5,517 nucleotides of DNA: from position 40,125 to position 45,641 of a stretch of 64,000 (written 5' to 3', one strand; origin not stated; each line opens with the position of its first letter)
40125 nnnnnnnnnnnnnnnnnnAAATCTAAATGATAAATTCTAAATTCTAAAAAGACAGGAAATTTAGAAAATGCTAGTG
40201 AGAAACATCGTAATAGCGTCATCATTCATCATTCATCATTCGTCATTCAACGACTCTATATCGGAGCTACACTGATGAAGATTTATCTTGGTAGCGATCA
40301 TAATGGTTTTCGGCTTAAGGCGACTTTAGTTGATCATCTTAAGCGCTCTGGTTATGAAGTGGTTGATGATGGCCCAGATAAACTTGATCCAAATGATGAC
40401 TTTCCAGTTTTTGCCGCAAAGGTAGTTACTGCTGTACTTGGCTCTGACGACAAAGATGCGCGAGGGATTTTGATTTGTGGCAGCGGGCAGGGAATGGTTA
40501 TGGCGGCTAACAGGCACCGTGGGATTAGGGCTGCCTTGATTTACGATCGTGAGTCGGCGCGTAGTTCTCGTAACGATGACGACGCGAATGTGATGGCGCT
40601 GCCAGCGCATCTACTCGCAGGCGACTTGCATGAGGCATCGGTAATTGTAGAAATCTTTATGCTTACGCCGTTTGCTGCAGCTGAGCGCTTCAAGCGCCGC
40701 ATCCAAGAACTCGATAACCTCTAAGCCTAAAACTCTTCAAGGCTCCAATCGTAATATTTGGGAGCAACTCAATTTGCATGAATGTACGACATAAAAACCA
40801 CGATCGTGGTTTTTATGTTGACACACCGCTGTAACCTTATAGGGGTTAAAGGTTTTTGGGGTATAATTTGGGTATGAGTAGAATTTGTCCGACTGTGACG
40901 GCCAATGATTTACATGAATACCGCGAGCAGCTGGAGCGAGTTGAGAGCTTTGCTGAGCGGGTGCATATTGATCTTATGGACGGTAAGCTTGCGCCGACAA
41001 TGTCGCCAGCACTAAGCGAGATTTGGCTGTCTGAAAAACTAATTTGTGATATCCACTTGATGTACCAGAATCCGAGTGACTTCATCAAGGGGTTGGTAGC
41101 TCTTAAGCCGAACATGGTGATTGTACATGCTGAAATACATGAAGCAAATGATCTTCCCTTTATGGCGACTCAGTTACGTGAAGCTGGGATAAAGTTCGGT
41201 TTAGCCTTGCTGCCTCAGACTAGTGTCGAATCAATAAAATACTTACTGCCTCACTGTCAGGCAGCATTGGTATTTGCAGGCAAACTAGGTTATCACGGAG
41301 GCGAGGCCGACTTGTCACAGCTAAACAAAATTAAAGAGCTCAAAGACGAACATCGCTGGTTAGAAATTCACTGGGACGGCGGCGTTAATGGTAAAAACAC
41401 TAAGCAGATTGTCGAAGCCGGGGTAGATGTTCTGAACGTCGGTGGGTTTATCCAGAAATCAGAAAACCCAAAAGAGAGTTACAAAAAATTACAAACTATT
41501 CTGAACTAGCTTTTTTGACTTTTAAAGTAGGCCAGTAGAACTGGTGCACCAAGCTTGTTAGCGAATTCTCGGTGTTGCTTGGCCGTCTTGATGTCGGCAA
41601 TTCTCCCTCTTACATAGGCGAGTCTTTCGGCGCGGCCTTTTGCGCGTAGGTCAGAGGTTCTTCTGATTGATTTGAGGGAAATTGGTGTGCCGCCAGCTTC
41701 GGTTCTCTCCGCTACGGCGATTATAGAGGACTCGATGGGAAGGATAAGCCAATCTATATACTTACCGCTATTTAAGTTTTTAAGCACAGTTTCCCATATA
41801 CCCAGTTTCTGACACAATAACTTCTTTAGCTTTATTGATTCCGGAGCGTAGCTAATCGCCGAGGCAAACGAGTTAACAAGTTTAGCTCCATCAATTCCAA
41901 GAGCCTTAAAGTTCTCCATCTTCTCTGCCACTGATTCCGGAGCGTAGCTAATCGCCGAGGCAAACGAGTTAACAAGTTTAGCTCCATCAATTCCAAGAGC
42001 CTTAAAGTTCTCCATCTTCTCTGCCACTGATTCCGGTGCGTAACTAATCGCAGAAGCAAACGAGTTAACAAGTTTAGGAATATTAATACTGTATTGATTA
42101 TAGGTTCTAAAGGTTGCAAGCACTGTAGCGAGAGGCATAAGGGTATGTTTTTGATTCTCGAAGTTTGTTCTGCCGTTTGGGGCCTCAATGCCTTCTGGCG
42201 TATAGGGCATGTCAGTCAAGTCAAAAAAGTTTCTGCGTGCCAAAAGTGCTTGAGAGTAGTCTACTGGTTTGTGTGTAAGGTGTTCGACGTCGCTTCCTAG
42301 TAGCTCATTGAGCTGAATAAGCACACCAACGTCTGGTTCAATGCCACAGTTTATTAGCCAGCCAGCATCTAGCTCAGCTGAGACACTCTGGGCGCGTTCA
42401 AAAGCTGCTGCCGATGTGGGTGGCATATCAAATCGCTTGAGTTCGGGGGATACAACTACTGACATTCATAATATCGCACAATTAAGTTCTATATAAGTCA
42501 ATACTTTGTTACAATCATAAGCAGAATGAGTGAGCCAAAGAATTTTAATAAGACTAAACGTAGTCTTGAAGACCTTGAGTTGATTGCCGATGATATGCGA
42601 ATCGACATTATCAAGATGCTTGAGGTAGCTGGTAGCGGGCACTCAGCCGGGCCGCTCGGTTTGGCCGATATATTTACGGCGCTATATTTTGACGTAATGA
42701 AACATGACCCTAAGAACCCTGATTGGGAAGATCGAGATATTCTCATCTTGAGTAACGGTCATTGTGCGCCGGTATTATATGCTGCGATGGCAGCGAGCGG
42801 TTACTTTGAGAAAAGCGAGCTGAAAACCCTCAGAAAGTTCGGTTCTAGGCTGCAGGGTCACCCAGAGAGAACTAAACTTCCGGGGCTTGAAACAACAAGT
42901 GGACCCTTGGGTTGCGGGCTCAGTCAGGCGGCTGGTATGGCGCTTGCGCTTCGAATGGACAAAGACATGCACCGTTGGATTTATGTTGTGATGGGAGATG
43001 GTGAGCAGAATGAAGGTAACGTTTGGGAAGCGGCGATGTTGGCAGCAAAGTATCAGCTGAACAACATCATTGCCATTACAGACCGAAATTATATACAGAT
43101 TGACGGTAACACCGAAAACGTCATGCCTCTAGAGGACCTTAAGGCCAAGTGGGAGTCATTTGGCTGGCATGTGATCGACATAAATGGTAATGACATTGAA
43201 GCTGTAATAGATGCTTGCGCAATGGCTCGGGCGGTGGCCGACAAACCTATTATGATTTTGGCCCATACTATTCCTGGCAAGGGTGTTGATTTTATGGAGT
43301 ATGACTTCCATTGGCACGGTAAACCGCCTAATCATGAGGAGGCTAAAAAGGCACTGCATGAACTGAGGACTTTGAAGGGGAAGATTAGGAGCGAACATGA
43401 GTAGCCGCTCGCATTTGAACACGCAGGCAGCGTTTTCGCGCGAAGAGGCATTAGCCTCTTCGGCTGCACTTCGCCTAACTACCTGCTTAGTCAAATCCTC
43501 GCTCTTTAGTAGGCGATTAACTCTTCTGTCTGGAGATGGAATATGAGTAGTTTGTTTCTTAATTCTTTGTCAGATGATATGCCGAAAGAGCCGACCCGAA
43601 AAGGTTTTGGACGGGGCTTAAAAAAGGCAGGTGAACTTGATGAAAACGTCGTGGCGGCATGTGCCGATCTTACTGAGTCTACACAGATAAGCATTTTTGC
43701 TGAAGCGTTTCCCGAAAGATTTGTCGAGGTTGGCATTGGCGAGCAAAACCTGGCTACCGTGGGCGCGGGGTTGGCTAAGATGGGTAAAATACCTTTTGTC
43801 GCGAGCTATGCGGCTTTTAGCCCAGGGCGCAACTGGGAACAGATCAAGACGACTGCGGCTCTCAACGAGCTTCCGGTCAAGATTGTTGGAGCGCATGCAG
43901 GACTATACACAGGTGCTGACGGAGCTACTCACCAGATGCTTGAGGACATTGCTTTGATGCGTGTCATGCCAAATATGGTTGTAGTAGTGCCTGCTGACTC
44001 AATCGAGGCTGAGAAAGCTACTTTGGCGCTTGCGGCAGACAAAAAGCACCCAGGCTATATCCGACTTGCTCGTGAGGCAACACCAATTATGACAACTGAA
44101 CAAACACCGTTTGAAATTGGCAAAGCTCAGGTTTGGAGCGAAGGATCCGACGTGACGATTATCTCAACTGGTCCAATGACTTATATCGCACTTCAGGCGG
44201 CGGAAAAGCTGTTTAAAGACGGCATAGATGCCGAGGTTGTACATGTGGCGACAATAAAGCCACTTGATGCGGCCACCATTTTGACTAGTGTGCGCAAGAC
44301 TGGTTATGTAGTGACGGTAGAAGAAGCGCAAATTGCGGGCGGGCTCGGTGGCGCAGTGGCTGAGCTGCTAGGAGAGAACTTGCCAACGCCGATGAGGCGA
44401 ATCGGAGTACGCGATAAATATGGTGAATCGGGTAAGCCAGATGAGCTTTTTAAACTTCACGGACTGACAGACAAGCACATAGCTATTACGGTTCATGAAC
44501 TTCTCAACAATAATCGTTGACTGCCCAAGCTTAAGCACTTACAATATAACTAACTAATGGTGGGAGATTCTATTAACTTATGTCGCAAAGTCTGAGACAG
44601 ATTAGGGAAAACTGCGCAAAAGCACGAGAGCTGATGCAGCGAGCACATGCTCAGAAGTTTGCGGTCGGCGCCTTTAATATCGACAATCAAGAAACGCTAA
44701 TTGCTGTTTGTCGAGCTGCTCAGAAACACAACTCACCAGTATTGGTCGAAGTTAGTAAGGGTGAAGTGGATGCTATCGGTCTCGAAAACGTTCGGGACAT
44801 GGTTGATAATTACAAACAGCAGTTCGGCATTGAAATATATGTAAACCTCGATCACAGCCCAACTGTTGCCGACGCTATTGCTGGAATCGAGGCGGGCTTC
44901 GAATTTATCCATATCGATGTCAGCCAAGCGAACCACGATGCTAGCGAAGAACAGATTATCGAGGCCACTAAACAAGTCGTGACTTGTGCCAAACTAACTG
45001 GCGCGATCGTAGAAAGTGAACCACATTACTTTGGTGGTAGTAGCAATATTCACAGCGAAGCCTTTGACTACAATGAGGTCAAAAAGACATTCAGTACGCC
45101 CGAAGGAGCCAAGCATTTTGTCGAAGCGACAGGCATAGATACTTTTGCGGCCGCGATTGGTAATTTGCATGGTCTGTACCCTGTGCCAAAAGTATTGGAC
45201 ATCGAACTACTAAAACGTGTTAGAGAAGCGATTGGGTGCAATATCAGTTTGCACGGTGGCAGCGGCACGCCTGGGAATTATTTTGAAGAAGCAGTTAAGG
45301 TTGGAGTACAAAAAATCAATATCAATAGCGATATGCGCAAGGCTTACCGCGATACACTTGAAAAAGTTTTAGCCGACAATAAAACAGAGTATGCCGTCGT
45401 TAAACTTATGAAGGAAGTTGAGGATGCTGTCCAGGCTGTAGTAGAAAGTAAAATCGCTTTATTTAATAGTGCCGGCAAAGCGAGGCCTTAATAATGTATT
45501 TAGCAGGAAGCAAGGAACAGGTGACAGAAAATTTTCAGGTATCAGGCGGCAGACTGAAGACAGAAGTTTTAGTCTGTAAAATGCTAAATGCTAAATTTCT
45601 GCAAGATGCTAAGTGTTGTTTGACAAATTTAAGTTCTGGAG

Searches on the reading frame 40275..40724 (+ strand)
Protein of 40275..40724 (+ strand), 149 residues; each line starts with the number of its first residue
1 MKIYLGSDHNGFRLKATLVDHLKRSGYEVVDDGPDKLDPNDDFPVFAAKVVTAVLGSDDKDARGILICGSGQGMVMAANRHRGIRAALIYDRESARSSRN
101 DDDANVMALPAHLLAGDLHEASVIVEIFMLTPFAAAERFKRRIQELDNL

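Call 73: search_protein_families(library=pfam, proteins=[window:40275-40724:+], max_evalue=0.00001)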
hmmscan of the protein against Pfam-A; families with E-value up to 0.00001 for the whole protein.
window:40275-40724:+ (149 aa): 1 family
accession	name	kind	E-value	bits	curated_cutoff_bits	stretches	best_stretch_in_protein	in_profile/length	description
PF02502.23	LacAB_rpiB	-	5.7e-40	136.9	24.7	1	3-146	1-138/138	Ribose/Galactose Isomerase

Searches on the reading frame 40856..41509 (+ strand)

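Call 73: search_protein_families(library=pfam, proteins=[window:40856-41509:+], max_evalue=0.00001)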
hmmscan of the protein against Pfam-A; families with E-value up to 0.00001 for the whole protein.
window:40856-41509:+ (217 aa): 1 family
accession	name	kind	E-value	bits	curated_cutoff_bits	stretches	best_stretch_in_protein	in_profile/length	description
PF00834.25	Ribul_P_3_epim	-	6.2e-30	104.5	21.1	1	10-196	2-194/198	Ribulose-phosphate 3 epimerase family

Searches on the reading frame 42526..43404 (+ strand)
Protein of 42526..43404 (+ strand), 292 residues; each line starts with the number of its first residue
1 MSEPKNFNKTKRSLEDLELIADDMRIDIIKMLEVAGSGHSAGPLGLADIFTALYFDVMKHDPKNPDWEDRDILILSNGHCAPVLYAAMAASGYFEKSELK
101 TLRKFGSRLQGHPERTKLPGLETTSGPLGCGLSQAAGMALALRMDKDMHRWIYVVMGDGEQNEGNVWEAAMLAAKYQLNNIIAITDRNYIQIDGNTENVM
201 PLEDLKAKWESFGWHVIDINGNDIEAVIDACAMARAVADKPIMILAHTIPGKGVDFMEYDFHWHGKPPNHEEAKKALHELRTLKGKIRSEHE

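Call 73: search_protein_families(library=pfam, proteins=[window:42526-43404:+], max_evalue=0.00001)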
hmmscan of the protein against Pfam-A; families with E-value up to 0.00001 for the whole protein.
window:42526-43404:+ (292 aa): 3 families
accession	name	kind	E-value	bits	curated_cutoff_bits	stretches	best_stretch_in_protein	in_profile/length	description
PF00456.26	Transketolase_N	-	4.8e-62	210.3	22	1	20-276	5-271/334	Transketolase, thiamine diphosphate binding domain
PF00676.26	E1_dh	-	5.7e-14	52.2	22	1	103-244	79-220/300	Dehydrogenase E1 component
PF13292.11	DXP_synthase_N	-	1.2e-09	38.3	21.2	1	13-195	14-178/274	1-deoxy-D-xylulose-5-phosphate synthase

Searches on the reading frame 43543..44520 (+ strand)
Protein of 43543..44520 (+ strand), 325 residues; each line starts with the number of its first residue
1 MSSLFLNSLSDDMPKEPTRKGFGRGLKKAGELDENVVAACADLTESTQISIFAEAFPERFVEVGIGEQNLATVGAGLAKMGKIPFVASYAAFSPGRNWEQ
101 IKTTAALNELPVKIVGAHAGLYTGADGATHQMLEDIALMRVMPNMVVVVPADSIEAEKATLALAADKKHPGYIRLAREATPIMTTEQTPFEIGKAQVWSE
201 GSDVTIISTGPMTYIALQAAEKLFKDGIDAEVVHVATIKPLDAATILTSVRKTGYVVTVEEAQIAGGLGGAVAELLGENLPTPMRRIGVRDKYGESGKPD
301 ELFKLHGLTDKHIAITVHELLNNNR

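Call 73: search_protein_families(library=pfam, proteins=[window:43543-44520:+], max_evalue=0.00001)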
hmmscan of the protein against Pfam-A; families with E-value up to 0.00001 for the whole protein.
window:43543-44520:+ (325 aa): 2 families
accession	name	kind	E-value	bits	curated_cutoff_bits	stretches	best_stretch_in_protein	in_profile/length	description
PF02779.29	Transket_pyr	-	2.6e-37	128.6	27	1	18-181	5-173/174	Transketolase, pyrimidine binding domain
PF02780.25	Transketolase_C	-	3.3e-37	127.6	25.9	1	193-313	1-124/124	Transketolase, C-terminal domain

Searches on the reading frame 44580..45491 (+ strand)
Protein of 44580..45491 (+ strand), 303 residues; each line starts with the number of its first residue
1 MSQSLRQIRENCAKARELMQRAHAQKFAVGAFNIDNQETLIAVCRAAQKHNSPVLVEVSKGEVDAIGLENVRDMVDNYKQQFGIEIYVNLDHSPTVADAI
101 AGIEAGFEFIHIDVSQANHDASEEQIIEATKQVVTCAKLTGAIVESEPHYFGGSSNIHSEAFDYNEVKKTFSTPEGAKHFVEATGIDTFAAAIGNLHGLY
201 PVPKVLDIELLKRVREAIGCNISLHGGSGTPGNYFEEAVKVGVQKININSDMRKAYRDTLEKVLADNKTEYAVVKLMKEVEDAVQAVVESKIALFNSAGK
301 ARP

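Call 73: search_protein_families(library=pfam, proteins=[window:44580-45491:+], max_evalue=0.00001)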
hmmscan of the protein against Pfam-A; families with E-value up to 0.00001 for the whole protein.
window:44580-45491:+ (303 aa): 1 family
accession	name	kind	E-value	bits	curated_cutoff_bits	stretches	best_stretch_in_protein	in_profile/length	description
PF01116.26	F_bP_aldolase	-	6e-66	223.2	25.5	1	14-300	2-277/277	Fructose-bisphosphate aldolase class-II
